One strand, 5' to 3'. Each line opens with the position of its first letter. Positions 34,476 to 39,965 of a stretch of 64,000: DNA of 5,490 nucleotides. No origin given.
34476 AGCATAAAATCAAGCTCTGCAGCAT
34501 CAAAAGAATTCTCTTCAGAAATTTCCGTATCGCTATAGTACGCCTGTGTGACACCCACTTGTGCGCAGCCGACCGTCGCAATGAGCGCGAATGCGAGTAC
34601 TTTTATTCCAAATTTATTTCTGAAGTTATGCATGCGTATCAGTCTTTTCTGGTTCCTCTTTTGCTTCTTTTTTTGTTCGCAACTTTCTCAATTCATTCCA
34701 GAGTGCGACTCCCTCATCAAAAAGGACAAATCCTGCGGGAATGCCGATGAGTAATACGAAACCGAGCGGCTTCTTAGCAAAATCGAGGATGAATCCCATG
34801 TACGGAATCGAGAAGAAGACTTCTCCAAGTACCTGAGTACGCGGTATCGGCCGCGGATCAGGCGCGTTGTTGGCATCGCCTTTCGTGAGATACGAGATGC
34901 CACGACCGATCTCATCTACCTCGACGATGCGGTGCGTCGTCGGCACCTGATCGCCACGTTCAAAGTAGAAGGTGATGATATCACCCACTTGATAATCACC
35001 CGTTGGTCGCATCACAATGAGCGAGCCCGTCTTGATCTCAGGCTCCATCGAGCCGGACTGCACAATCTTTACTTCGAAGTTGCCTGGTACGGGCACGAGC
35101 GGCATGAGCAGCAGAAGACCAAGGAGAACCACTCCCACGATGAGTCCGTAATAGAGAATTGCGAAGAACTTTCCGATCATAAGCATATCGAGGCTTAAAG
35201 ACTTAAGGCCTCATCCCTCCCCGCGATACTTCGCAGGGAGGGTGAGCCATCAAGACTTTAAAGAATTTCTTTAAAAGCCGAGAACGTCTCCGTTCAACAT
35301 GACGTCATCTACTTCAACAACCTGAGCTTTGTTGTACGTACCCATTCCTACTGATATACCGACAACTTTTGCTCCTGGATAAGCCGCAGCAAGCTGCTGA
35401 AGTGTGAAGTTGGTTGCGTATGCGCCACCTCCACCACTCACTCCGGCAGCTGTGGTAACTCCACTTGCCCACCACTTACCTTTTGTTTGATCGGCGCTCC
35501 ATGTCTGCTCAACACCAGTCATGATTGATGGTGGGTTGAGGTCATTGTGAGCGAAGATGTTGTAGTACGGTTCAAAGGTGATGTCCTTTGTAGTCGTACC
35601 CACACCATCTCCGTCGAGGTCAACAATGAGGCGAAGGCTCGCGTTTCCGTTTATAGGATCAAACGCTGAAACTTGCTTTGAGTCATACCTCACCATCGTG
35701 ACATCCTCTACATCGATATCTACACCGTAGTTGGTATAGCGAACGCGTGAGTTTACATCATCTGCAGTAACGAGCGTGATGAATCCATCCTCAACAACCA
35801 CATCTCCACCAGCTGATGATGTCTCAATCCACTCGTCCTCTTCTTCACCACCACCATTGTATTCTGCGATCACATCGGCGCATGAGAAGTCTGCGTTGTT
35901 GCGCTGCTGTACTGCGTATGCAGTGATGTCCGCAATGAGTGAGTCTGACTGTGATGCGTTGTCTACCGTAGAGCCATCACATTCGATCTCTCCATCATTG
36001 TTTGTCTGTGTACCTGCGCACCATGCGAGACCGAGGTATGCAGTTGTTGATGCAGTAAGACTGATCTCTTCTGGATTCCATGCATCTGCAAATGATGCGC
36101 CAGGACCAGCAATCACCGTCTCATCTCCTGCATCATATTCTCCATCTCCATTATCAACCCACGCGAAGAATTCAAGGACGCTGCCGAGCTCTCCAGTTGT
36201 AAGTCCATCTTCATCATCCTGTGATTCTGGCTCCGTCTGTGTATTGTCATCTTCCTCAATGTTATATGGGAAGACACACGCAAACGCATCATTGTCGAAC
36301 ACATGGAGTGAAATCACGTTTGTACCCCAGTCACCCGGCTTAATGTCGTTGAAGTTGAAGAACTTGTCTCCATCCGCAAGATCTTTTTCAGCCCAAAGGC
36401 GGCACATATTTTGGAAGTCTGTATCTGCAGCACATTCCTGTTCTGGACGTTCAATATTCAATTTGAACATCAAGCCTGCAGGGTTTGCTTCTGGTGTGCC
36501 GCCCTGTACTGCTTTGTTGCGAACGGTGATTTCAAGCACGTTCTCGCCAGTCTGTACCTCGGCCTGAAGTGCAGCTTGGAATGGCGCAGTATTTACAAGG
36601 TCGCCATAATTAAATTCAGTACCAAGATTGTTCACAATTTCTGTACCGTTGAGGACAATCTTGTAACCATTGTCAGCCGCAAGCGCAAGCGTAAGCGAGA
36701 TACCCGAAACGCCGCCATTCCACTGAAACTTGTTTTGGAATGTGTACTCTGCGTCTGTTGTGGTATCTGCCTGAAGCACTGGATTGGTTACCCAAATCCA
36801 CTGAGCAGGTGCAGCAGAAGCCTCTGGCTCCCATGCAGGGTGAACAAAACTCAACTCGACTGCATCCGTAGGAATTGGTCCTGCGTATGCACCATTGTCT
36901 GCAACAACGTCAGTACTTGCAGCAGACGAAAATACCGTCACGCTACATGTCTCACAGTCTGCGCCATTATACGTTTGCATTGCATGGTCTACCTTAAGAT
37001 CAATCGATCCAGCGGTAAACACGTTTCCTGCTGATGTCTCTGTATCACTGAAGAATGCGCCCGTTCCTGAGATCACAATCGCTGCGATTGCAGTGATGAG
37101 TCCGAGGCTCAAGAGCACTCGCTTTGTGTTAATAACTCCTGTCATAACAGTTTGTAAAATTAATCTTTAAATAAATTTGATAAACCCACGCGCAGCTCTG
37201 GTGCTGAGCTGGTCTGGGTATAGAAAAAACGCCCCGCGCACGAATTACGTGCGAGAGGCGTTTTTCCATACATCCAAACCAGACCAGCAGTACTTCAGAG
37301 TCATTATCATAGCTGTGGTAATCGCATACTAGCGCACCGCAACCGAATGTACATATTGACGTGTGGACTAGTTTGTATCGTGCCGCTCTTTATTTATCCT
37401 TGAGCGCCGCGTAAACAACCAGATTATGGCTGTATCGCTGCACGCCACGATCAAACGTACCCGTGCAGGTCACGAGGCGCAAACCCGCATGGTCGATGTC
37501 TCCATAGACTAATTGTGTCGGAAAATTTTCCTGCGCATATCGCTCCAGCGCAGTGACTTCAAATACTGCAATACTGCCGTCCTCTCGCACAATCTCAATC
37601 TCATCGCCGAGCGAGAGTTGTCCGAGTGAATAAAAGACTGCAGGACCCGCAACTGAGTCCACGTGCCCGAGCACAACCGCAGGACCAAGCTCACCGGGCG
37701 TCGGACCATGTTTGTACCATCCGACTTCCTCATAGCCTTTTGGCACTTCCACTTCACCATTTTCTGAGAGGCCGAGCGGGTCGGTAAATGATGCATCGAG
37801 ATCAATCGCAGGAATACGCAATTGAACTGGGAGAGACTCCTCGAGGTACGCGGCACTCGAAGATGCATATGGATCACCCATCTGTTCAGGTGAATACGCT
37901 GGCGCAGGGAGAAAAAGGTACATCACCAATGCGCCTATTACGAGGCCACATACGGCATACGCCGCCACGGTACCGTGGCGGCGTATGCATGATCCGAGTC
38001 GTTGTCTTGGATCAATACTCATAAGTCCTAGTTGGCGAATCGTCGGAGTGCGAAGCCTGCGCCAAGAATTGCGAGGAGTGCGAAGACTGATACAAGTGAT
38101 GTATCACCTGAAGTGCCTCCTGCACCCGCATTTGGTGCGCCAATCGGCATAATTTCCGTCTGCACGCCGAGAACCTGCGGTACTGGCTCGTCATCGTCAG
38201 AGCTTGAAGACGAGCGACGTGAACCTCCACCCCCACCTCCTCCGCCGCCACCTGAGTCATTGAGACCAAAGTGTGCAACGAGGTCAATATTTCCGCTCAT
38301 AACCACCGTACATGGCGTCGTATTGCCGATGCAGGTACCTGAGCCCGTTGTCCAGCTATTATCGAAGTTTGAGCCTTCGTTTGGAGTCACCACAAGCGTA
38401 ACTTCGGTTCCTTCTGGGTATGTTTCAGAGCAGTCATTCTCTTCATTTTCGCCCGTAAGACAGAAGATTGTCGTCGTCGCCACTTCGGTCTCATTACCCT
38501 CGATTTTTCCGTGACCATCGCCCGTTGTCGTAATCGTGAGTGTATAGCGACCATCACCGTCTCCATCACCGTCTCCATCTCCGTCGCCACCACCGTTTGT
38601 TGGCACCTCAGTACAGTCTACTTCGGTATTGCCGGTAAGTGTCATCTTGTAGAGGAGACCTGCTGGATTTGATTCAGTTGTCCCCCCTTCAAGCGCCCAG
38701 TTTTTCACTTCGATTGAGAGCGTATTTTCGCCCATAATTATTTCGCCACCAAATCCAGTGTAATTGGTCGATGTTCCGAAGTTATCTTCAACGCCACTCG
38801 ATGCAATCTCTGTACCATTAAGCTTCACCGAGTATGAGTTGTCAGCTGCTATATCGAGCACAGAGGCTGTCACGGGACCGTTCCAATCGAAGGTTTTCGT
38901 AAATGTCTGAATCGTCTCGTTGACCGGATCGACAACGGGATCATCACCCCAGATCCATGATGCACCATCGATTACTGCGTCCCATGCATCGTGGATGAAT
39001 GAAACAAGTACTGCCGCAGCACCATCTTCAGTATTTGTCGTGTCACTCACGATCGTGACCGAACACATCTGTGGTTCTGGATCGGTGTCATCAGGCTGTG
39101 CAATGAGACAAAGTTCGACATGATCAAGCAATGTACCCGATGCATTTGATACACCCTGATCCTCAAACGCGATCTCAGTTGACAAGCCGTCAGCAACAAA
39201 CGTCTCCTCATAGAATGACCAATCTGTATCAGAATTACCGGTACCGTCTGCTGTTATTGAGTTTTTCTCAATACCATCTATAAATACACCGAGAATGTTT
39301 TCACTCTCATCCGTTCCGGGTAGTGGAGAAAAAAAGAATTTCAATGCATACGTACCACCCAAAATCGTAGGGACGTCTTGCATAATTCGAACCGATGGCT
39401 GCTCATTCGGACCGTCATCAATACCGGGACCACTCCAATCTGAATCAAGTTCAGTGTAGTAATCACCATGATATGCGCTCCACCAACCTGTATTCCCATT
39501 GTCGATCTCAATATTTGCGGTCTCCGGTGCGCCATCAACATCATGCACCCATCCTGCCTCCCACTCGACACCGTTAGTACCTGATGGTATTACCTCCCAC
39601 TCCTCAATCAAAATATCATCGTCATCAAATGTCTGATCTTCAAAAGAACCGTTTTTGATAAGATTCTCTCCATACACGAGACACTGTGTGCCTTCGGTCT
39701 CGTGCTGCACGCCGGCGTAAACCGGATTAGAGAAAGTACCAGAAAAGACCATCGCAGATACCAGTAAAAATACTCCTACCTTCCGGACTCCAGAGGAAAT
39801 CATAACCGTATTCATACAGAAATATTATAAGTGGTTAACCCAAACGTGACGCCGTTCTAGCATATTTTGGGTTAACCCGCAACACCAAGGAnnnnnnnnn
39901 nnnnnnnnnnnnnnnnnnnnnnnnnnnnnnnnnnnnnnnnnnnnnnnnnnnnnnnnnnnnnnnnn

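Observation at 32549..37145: An ER-type signal peptidase SipW is flanked on both sides by giant proteins bearing the SipW-cognate signal motif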

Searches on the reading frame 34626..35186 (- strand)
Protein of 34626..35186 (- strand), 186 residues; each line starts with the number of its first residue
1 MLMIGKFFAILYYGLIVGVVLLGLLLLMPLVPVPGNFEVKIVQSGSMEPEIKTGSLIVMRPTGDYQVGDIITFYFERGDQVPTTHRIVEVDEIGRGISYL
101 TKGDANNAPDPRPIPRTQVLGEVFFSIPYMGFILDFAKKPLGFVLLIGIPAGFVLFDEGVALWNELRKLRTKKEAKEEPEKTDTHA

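Call 3: search_protein_families(library=ncbifam, proteins=[window:34626-35186:-], max_evalue=0.1)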
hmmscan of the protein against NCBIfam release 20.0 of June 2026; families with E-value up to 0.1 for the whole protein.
window:34626-35186:- (186 aa): 3 families
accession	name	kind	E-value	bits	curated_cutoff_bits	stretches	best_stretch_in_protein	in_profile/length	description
NF046067.1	SigPepSipWBacil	equivalog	1.8e-35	122.3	190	1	37-183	38-186/189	signal peptidase I SipW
TIGR02228.1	sigpep_I_arch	equivalog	1.1e-31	109.8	51.85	1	16-156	9-152/158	signal peptidase I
TIGR02227.1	sigpep_I_bact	equivalog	3.8e-05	23.6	47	1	36-89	19-76/162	signal peptidase I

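Call 4: search_protein_families(library=pfam, proteins=[window:34626-35186:-], max_evalue=0.1)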
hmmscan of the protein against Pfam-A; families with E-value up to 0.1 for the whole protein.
window:34626-35186:- (186 aa): 2 families
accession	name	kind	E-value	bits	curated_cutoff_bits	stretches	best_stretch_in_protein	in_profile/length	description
PF10502.14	Peptidase_S26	-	0.00044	20.7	22.9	1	25-88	11-78/168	Signal peptidase, peptidase S26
PF00717.28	Peptidase_S24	-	0.00054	20.1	23.3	1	42-88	40-83/116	Peptidase S24-like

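Call 12: find_encoding_contigs(protein=window:34626-35186:-, flank=10000, max_places=6)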
Protein window:34626-35186:- (186 aa): no gene with exactly this product is on record in the collection.

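Call 25: search_solved_structures(query=window:34626-35186:-, max_evalue=1, show_alignments=2)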
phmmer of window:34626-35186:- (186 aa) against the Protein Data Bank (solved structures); distinct sequences matched with E-value up to 1: 3.
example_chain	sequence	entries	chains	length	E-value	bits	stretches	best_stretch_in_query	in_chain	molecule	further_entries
7p2p_A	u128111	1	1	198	1.2e-11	48.1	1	7-134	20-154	Signal peptidase complex catalytic subunit SEC11A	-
9rjb_A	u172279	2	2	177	2.6e-11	47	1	7-134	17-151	Signal peptidase complex catalytic subunit SEC11A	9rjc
7p2q_A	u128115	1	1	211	6.4e-10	42.5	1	7-136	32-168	Signal peptidase complex catalytic subunit SEC11C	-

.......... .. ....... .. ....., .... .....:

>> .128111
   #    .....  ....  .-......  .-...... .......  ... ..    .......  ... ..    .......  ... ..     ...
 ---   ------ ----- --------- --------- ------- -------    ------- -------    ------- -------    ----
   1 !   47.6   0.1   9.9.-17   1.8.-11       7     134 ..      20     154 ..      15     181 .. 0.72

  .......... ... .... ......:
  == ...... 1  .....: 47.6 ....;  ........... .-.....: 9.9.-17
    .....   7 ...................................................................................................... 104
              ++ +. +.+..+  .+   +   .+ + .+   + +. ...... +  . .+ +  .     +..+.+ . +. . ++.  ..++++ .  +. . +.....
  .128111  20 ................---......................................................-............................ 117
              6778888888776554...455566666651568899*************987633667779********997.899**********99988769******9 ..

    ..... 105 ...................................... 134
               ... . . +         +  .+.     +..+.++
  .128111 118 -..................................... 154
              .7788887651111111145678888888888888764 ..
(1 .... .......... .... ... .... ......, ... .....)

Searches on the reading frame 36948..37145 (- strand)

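Call 11: search_protein_families(library=ncbifam, proteins=[window:36948-37145:-], max_evalue=10)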
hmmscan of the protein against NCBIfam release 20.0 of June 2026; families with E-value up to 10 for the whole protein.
seq(66 aa): 2 families
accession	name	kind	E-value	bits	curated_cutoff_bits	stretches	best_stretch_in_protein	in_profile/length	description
TIGR04088.1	cognate_SipW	domain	1.9e-06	27.9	19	1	16-48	3-34/34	SipW-dependent-type signal peptide-containing protein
NF037981.1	NCS2_1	subfamily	0.068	12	40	1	9-48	281-319/419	purine/pyrimidine permease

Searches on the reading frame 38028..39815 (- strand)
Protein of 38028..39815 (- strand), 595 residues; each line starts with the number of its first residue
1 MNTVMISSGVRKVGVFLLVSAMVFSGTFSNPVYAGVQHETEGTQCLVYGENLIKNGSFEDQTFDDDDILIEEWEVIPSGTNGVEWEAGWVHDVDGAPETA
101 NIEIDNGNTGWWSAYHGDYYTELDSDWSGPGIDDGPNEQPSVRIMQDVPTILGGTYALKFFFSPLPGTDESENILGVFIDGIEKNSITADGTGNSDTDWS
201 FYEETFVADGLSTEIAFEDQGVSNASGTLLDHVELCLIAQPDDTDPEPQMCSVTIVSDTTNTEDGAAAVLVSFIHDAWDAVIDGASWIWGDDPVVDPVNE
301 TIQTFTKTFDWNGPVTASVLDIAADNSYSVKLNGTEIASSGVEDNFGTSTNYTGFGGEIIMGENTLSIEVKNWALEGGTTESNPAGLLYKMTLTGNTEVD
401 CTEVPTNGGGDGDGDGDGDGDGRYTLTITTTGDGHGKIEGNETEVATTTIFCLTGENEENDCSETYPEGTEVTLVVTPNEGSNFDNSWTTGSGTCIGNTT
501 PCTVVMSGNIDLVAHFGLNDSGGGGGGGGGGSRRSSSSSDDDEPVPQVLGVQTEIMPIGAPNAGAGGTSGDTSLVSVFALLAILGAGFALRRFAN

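Call 3: search_protein_families(library=ncbifam, proteins=[window:38028-39815:-], max_evalue=0.1)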
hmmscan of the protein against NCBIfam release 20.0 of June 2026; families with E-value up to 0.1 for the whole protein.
window:38028-39815:- (595 aa): 3 families
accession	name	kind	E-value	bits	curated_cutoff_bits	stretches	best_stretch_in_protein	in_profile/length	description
TIGR04362.1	choice_anch_C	subfamily_domain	2.5e-10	40.8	120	1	51-234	1-156/157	choice-of-anchor C family protein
NF041573.1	rhamnosid_Stmyc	equivalog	4.7e-07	28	1720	1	280-397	132-245/1028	alpha-L-rhamnosidase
NF058571.1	GVDTG_CTERM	domain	0.029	14.7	29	1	556-592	1-42/44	GVDTG sorting domain-containing protein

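Call 4: search_protein_families(library=pfam, proteins=[window:38028-39815:-], max_evalue=0.1)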
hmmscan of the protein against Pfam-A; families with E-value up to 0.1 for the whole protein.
window:38028-39815:- (595 aa): 2 families
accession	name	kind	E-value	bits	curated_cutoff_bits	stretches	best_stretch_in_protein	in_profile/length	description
PF18998.6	Flg_new_2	-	1.8e-07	31.4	23.6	1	461-517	14-70/73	Divergent InlB B-repeat domain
PF04862.18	DUF642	-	0.012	15.9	27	1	143-234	67-155/157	Protein of unknown function (DUF642)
